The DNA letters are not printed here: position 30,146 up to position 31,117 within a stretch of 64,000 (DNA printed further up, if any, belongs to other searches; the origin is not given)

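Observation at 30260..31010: Low-GC island encoding a minus-strand membrane-anchored protein (apparent foreign insert)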

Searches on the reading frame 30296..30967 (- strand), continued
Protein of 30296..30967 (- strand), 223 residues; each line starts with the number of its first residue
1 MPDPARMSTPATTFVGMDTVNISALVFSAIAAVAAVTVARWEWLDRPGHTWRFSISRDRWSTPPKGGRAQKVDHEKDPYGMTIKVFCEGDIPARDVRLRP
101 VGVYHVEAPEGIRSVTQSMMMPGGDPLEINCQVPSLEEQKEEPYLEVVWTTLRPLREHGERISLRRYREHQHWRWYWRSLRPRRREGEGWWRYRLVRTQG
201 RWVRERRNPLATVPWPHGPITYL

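Call 44: get_annotated_region(hit=H31, flank=6000)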
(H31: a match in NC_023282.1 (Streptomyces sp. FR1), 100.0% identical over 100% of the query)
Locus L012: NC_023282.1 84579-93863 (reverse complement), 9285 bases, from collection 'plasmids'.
description: Streptomyces sp. FR1 plasmid pFRL2, complete sequence
organism: Streptomyces sp. FR1 (NCBI taxid 349971)
taxonomy: Bacteria; Actinomycetota; Actinomycetes; Kitasatosporales; Streptomycetaceae; Streptomyces; Streptomyces sp. FR1
host: -; source: -; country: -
typing (MOB-suite, as given by PLSDB): mobilizable; replicon rep_cluster_1915; relaxase MOBF
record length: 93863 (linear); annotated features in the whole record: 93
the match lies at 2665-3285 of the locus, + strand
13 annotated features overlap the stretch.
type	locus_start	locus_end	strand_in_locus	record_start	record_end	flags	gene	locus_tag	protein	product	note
CDS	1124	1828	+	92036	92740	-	-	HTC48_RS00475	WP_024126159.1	replication initiation protein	-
CDS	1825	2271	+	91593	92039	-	-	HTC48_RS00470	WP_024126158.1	helix-turn-helix domain-containing protein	-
CDS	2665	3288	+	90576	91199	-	-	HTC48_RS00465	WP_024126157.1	hypothetical protein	-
CDS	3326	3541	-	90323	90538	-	-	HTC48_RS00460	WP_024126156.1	hypothetical protein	-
CDS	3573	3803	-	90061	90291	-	-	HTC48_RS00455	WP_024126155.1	hypothetical protein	-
CDS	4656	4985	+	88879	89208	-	-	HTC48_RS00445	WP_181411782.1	hypothetical protein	-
CDS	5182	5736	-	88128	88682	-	-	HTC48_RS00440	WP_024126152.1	hypothetical protein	-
CDS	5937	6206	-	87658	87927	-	-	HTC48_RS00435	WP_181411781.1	hypothetical protein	-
CDS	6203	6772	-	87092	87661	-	-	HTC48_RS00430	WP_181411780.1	hypothetical protein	-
CDS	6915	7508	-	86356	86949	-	-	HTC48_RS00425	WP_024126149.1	hypothetical protein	-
CDS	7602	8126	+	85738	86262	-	-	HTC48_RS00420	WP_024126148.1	hypothetical protein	-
CDS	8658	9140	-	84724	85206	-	-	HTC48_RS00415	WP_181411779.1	hypothetical protein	-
CDS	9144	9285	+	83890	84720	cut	-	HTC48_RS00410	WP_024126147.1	Crp/Fnr family transcriptional regulator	GO:0006355 - regulation of DNA-templated transcription [Evidence IEA]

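Call 51: find_encoding_contigs(protein=P0008, flank=10000, max_places=2)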
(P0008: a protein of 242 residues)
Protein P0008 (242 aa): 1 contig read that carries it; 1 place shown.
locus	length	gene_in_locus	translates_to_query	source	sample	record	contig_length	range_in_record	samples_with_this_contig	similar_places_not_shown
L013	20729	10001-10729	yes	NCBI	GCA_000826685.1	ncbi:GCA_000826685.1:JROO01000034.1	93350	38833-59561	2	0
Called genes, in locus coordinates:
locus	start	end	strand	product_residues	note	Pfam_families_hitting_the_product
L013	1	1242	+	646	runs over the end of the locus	PF00005:ABC_tran, PF02463:SMC_N (faint), PF13304:AAA_21 (faint)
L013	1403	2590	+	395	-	PF00067:p450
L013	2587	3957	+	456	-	PF18604:PreAtp-grasp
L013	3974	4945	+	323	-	PF05118:Asp_Arg_Hydrox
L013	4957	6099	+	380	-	-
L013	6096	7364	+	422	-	PF18130:ATPgrasp_N, PF02786:CPSase_L_D2 (faint), PF02655:ATP-grasp_3 (weak), PF13535:ATP-grasp_4, PF18603:LAL_C2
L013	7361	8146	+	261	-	PF01209:Ubie_methyltran (weak), PF13489:Methyltransf_23 (weak), PF02353:CMAS (weak), PF05175:MTS (faint), PF13847:Methyltransf_31, PF08241:Methyltransf_11, PF08242:Methyltransf_12, PF13649:Methyltransf_25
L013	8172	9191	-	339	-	PF01636:APH, PF03881:Fructosamin_kin (weak)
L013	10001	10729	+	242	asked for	-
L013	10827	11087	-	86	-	-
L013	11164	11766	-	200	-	-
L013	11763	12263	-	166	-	-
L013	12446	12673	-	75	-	-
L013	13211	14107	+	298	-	PF01636:APH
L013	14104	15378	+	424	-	PF01941:AdoMet_Synthase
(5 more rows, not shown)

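Call 52: find_encoding_contigs(protein=P0007, flank=10000, max_places=2)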
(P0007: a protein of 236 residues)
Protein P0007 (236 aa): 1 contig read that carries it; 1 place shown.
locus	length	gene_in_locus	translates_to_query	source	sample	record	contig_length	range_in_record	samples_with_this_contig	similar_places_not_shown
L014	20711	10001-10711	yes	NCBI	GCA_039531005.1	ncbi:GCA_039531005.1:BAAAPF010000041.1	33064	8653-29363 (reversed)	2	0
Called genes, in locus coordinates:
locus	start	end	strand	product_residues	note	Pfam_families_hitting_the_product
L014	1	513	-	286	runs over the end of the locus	PF00296:Bac_luciferase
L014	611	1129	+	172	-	PF01047:MarR, PF12802:MarR_2, PF13463:HTH_27 (weak)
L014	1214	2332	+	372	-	PF14870:PSII_BNR (faint), PF15902:Sortilin-Vps10 (faint), PF02012:BNR (faint)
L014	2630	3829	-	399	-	PF13102:Phage_int_SAM_5 (weak), PF14659:Phage_int_SAM_3 (weak), PF00589:Phage_integrase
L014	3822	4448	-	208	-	PF01381:HTH_3 (faint), PF13560:HTH_31 (faint)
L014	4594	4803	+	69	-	PF12728:HTH_17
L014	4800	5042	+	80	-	-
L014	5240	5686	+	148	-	PF10888:DUF2742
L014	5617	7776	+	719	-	-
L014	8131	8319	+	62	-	-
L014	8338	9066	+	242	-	-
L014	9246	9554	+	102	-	PF01844:HNH (weak)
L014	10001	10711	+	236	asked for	-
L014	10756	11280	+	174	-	-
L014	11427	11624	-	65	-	-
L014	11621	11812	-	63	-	-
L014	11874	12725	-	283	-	PF13560:HTH_31, PF01381:HTH_3, PF19054:DUF5753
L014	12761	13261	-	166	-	PF21806:DUF6879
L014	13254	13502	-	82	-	-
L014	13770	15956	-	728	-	PF01580:FtsK_SpoIIIE, PF13401:AAA_22 (faint)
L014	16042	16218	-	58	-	-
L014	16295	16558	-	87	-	-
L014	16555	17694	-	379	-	-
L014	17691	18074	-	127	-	PF21848:DUF6907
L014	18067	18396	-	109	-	-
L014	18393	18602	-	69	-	-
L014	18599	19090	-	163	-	PF21848:DUF6907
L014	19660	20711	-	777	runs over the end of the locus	PF07944:Beta-AFase-like_GH127_cat, PF20736:Glyco_hydro127M, PF00652:Ricin_B_lectin (weak), PF14200:RicinB_lectin_2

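Call 53: find_encoding_contigs(protein=P0029, flank=10000, max_places=2)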
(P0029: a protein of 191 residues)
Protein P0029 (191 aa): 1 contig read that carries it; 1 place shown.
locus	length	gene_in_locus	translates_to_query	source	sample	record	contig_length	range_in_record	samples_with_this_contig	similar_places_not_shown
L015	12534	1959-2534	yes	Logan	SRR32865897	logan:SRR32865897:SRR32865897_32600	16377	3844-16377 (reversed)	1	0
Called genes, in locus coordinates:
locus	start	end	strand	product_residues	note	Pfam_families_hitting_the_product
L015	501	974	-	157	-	PF01844:HNH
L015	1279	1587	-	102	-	-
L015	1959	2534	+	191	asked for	-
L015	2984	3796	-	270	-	-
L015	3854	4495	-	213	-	-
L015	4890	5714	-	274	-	-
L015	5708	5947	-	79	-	-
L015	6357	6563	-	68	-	-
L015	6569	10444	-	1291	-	-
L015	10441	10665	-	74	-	-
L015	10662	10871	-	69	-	-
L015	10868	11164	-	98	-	-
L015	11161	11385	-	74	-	PF12728:HTH_17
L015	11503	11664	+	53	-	-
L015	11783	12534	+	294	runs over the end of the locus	-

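Call 54: search_protein_families(library=pfam, proteins=[L010:2351-2950:-, L010:1057-1974:-], max_evalue=0.001)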
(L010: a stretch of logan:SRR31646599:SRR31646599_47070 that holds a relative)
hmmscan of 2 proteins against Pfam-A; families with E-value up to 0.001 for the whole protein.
L010:2351-2950:- (199 aa): 1 family
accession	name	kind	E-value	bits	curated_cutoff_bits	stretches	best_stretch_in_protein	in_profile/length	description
PF08798.16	CRISPR_assoc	-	9.6e-14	52.6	25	1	12-197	18-223/223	CRISPR associated protein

L010:1057-1974:- (305 aa): 0 families

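Call 55: fold_search(model_id=the predicted structure, library=viral)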
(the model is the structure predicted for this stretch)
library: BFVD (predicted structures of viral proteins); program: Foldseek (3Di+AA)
matches with E <= 10: 251; with E <= 0.001: 1
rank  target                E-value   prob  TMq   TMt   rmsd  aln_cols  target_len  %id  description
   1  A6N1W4                1.9e-04  1.00  0.34  0.41   9.2       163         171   20  Uncharacterized protein [Microbacterium phage Min1]
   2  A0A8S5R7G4            1.7e-03  1.00  0.30  0.25  16.7       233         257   11  Uncharacterized protein [virus sp. ctah610]
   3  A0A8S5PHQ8            1.8e-03  1.00  0.33  0.30   8.5       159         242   11  Uncharacterized protein [Siphoviridae sp. ctUGQ45]
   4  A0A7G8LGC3            2.3e-03  1.00  0.44  0.47   8.8       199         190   16  Uncharacterized protein [Gordonia phage Ohgeesy]
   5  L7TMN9                2.2e-02  0.98  0.40  0.31  16.4       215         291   12  Transmembrane protein [Rhizobium phage RHEph01]
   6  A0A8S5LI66            2.5e-02  0.63  0.19  0.08  18.1       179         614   11  Tail sheath protein [Myoviridae sp. ctFCq8]
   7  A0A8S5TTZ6            2.8e-02  0.92  0.26  0.25  11.1       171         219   12  Uncharacterized protein [Siphoviridae sp. ctYcY12]
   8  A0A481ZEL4            5.2e-02  0.57  0.26  0.26  10.5       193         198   12  Uncharacterized protein [Pithovirus LCPAC404]
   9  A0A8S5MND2            5.5e-02  0.82  0.26  0.28   9.3       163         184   10  LPXTG cell wall anchor domain-containing protein [Myoviridae sp. ctI7W9]
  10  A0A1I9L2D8            9.6e-02  0.38  0.18  0.09  12.2       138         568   14  Hemagglutinin-like protein [Xanthomonas phage XAJ2]
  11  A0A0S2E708            1.2e-01  0.66  0.23  0.11  13.1       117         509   14  Uncharacterized protein [White spot syndrome virus]
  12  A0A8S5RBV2            1.6e-01  0.35  0.19  0.10  10.9       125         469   11  Translocon-associated protein beta (TRAPB) [virus sp. ctOZh10]
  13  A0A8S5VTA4            1.7e-01  0.89  0.32  0.09   8.7       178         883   11  (no name in the UniProt tables at hand)
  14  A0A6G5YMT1            1.8e-01  0.72  0.29  0.31   7.5       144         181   14  (no name in the UniProt tables at hand)
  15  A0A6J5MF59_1          1.9e-01  0.82  0.28  0.09   9.0       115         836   10  Uncharacterized protein [uncultured Caudovirales phage]
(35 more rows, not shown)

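Call 58: find_related_loci(query=A2, collection=genome_contigs, flank=10000)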
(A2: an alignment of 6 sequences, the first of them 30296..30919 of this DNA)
Query A2 (207 aa) in genome_contigs; peptide patterns used: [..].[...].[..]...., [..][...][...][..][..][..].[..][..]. (x = any residue, [..] = any of these).
27 stretches matched a pattern; 4 encode a relative of the query (tblastn E <= 1e-3); 4 distinct loci.
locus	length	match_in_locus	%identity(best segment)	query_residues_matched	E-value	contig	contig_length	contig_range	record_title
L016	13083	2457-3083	58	1-206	5e-79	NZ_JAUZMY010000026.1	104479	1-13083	Nocardiopsis codii strain CT-R113 NODE_26_length_104479_cov_88.371857, whole genome shotgun sequence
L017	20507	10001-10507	34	24-198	2e-22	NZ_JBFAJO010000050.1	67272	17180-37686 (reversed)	Kitasatospora sp. NPDC050463 NPDC050463_56_B4.ctg-0050, whole genome shotgun sequence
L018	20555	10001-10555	40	9-198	5e-22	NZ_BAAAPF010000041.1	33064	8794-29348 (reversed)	Streptomyces synnematoformans strain JCM 15481 sequence041, whole genome shotgun sequence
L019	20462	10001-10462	34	24-198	2e-21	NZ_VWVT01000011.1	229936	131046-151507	Nocardiopsis sinuspersici strain DSM 45277 contig011, whole genome shotgun sequence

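Call 59: find_related_loci(query=A2, collection=viral_contigs, flank=10000)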
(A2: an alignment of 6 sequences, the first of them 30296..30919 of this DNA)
Query A2 (207 aa) in viral_contigs; peptide patterns used: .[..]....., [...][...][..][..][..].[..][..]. (x = any residue, [..] = any of these).
66 stretches matched a pattern, but none encodes a relative of the query by tblastn (E <= 1e-3).
